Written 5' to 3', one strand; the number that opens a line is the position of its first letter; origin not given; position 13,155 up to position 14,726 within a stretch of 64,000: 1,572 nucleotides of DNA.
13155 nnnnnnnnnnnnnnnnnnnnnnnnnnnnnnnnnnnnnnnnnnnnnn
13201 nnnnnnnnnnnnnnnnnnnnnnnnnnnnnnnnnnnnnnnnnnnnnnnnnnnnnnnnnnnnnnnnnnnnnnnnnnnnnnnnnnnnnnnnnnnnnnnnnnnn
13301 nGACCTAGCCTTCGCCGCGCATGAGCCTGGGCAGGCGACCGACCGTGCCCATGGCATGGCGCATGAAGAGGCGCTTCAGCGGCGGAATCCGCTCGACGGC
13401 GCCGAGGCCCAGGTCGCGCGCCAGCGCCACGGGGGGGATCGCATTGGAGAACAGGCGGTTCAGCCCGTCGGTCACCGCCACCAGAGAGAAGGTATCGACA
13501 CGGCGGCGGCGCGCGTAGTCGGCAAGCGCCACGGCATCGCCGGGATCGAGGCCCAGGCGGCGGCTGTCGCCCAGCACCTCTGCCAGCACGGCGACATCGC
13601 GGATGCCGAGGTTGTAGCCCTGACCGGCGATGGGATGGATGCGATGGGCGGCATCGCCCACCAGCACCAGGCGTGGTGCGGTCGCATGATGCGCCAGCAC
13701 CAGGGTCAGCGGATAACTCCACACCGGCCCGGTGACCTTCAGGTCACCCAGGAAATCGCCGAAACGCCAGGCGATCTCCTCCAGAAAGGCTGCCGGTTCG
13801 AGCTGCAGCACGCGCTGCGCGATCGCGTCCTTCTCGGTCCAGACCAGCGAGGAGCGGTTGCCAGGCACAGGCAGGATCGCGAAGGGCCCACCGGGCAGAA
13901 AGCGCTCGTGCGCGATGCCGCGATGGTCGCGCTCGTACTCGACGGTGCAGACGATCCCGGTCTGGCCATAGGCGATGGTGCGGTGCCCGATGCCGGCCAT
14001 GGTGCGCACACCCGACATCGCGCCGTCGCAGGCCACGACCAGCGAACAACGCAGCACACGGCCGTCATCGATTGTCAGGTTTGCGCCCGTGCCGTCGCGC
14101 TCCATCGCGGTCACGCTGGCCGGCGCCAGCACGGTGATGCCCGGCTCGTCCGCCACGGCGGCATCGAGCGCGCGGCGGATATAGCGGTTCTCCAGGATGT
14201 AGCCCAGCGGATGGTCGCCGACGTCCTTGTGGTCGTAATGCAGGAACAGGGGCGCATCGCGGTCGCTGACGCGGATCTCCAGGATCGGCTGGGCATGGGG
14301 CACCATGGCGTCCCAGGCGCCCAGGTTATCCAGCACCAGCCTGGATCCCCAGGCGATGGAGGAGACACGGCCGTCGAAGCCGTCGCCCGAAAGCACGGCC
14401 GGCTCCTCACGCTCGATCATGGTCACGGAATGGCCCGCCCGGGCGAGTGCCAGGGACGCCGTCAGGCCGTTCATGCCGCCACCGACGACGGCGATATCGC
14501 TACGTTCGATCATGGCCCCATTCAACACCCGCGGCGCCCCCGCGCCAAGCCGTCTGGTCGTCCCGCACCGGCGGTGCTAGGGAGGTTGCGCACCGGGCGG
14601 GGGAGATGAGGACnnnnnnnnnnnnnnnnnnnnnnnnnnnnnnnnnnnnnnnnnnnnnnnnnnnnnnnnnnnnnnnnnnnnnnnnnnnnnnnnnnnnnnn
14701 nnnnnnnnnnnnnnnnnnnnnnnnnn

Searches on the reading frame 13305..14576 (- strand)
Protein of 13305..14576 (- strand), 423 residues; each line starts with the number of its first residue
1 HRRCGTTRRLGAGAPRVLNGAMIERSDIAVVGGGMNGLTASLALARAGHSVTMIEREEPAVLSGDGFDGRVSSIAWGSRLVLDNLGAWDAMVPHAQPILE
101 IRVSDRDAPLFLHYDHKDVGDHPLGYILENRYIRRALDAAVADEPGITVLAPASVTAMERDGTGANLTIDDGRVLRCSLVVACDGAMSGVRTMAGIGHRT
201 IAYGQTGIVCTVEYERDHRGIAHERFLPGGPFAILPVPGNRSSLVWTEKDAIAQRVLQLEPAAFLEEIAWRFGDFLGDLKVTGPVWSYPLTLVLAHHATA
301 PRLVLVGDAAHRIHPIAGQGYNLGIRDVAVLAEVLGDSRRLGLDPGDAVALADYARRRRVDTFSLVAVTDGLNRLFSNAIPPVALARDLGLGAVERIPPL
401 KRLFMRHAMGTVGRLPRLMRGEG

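Call 23: search_protein_families(library=pfam, proteins=[window:13305-14576:-], max_evalue=0.001)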
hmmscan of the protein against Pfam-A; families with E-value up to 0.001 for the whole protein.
window:13305-14576:- (423 aa): 12 families
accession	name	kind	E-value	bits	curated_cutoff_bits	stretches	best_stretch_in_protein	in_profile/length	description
PF01494.25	FAD_binding_3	-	9.7e-29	101.1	22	1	26-336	2-319/349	FAD binding domain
PF01266.30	DAO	-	2.1e-11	44.4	27.9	1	27-60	1-35/353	FAD dependent oxidoreductase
PF07992.20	Pyr_redox_2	-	2.7e-09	37.3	26.1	1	27-58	2-33/291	Pyridine nucleotide-disulphide oxidoreductase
PF00890.30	FAD_binding_2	-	1.2e-06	28.4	20.4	1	27-59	1-33/414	FAD binding domain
PF12831.13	FAD_oxidored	-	2e-06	27.8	27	1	27-166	1-123/416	FAD dependent oxidoreductase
PF00070.33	Pyr_redox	-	6.5e-06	27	22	1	28-59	2-33/82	Pyridine nucleotide-disulphide oxidoreductase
PF13450.12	NAD_binding_8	-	1.4e-05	25.7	21.9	1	30-58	1-29/68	NAD(P)-binding Rossmann-like domain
PF04820.20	Trp_halogenase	-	5.9e-05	22.5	21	0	27-58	1-36/458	Tryptophan halogenase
PF08491.16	SE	-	0.00014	21.5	20.1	1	295-359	124-188/276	Squalene epoxidase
PF01134.28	GIDA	-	0.00019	21.1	22.1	0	27-56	1-30/391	Glucose inhibited division protein A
PF13454.12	NAD_binding_9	-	0.00034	21.1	21.8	0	130-185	96-153/155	FAD-NAD(P)-binding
PF03486.20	HI0933_like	-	0.00061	19.7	50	0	27-58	2-33/244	HI0933-like protein Rossmann domain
